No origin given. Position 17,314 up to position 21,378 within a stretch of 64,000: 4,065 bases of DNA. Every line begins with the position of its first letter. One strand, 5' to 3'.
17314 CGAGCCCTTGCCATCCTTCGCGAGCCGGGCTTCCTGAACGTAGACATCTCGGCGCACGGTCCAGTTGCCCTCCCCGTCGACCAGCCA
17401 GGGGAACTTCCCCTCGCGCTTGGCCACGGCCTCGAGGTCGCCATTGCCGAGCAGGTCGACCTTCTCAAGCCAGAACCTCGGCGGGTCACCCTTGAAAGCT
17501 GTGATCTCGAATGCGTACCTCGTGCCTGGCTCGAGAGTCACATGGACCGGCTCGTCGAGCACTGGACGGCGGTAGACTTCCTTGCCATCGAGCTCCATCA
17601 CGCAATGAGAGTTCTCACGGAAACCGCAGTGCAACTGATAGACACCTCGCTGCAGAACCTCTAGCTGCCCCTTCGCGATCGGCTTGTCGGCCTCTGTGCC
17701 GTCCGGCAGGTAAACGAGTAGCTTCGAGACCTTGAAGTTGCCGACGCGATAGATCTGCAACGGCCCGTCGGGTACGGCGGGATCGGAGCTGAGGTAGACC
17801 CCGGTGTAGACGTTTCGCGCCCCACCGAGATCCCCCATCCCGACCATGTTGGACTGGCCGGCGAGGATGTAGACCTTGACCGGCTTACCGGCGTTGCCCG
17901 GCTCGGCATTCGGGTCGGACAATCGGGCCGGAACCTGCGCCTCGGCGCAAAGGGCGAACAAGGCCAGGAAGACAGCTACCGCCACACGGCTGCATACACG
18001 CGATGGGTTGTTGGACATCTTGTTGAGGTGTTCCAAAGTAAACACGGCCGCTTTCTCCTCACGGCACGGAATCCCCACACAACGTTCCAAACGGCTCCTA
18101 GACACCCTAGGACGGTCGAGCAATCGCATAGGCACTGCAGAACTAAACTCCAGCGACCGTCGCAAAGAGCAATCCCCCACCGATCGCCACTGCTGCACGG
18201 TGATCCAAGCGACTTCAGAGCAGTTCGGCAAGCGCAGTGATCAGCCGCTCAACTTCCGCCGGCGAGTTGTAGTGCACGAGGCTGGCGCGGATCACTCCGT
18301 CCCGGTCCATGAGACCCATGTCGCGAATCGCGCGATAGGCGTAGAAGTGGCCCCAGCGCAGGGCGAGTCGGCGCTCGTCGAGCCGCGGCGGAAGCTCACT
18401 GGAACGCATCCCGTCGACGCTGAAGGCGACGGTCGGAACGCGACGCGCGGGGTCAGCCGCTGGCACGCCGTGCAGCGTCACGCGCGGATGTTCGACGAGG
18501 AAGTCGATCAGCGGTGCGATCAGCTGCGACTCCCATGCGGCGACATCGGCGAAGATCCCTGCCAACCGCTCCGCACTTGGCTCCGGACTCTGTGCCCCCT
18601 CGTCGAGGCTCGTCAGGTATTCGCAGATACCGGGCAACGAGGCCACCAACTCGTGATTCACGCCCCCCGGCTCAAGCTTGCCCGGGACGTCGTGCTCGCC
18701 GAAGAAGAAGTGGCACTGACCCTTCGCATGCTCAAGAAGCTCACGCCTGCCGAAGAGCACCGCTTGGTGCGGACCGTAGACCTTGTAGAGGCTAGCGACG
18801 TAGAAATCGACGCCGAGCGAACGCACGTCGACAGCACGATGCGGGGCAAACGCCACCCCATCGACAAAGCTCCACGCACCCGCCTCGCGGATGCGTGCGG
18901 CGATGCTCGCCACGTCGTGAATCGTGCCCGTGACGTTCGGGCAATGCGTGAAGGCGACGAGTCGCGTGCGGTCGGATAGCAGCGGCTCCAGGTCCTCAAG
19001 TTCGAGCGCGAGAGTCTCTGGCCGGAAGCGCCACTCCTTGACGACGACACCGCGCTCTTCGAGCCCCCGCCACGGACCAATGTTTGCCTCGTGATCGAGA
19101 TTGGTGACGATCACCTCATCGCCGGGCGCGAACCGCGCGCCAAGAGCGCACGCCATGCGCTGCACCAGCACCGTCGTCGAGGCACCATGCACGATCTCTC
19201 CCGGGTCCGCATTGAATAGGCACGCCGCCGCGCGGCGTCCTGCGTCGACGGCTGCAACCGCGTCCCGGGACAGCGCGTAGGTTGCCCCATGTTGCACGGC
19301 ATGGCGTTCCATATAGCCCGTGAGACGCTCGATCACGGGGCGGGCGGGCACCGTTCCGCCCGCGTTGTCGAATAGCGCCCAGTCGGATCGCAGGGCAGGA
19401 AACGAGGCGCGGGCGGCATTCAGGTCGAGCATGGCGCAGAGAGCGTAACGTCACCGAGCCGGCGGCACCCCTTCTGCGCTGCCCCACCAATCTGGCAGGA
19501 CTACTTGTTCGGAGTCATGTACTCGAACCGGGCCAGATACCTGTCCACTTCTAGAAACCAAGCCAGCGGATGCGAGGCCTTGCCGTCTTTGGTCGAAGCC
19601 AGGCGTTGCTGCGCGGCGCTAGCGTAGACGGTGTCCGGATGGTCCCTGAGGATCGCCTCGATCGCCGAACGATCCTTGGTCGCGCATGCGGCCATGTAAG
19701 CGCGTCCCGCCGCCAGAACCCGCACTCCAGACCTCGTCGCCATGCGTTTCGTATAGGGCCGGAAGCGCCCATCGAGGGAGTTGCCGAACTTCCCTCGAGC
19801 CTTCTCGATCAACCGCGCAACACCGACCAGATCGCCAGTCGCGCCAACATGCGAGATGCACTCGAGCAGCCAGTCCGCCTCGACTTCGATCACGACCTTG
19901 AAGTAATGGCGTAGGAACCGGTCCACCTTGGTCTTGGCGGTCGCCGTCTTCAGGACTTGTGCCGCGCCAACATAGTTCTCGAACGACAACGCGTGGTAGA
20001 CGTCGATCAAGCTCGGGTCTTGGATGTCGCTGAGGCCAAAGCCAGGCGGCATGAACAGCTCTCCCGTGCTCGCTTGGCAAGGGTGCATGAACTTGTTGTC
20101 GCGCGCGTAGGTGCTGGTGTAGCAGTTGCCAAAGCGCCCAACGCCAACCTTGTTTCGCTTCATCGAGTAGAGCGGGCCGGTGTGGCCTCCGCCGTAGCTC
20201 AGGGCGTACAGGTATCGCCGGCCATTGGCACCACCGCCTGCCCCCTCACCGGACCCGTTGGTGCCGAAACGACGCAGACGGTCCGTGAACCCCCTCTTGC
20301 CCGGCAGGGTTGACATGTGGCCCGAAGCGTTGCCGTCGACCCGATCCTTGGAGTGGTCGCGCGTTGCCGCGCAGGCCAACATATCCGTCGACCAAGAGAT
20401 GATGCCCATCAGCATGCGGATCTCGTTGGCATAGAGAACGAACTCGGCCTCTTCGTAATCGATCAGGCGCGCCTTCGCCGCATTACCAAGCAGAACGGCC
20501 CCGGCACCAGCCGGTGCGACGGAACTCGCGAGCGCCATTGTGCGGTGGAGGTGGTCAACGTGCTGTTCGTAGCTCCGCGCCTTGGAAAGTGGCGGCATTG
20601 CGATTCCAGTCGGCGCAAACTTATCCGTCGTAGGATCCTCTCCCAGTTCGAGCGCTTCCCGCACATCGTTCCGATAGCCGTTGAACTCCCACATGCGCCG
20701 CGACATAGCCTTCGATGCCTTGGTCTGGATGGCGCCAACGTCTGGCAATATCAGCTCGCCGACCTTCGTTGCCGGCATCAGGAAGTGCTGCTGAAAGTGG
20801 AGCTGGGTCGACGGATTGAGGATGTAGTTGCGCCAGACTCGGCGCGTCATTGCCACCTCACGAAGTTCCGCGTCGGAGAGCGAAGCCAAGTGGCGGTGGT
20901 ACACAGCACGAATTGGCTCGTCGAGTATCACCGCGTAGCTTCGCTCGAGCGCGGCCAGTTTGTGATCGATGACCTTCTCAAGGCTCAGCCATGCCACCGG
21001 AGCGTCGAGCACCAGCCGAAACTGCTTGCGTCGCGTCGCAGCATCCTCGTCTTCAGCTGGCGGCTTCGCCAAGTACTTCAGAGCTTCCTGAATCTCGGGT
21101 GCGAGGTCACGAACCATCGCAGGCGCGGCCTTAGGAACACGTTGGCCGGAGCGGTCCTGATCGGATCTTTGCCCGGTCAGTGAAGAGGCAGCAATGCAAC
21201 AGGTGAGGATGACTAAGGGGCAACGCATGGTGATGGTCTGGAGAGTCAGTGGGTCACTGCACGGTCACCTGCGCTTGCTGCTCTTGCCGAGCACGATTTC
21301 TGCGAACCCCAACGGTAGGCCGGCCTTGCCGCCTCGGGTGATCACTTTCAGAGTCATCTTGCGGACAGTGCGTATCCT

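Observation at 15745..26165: Duplicated CAP-domain + DUF303-esterase module around an alpha/alpha-toroid protein, all secreted and co-oriented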

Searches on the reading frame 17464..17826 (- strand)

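Call 54: search_protein_families(library=pfam, proteins=[window:17464-17826:-], max_evalue=0.05)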
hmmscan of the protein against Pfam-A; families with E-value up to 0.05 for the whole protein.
window:17464-17826:- (121 aa): 1 family
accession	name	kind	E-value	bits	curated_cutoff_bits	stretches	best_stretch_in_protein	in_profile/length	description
PF13338.12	AbiEi_4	-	0.043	14.4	25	0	51-65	34-48/49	Transcriptional regulator, AbiEi antitoxin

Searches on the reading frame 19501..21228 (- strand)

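Call 4: search_protein_families(library=pfam, proteins=[window:19501-21228:-], max_evalue=0.1)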
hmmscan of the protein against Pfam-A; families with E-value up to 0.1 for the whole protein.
window:19501-21228:- (575 aa): 1 family
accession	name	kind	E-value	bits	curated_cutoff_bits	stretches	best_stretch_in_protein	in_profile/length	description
PF13525.12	YfiO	-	0.068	13.4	25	0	520-555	110-145/203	Outer membrane lipoprotein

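Call 5: search_protein_families(library=ncbifam, proteins=[window:19501-21228:-], max_evalue=0.1)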
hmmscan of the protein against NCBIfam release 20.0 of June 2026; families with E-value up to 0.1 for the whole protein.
window:19501-21228:- (575 aa): 2 families
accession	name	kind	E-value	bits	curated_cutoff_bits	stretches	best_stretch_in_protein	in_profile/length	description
NF007342.0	PRK09834.1-4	equivalog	0.005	15.9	251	1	496-544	135-183/263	DNA-binding transcriptional regulator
NF007341.0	PRK09834.1-3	equivalog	0.081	12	269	0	502-529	139-166/274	DNA-binding transcriptional regulator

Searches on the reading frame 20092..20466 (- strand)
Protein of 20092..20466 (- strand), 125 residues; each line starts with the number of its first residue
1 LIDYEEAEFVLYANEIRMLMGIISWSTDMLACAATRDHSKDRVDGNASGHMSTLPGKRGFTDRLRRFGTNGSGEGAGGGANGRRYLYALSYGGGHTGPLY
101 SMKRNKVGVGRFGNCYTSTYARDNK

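Call 32: search_protein_families(library=pfam, proteins=[window:20092-20466:-], max_evalue=10)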
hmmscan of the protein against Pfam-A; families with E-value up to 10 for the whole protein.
seq(125 aa): 0 families
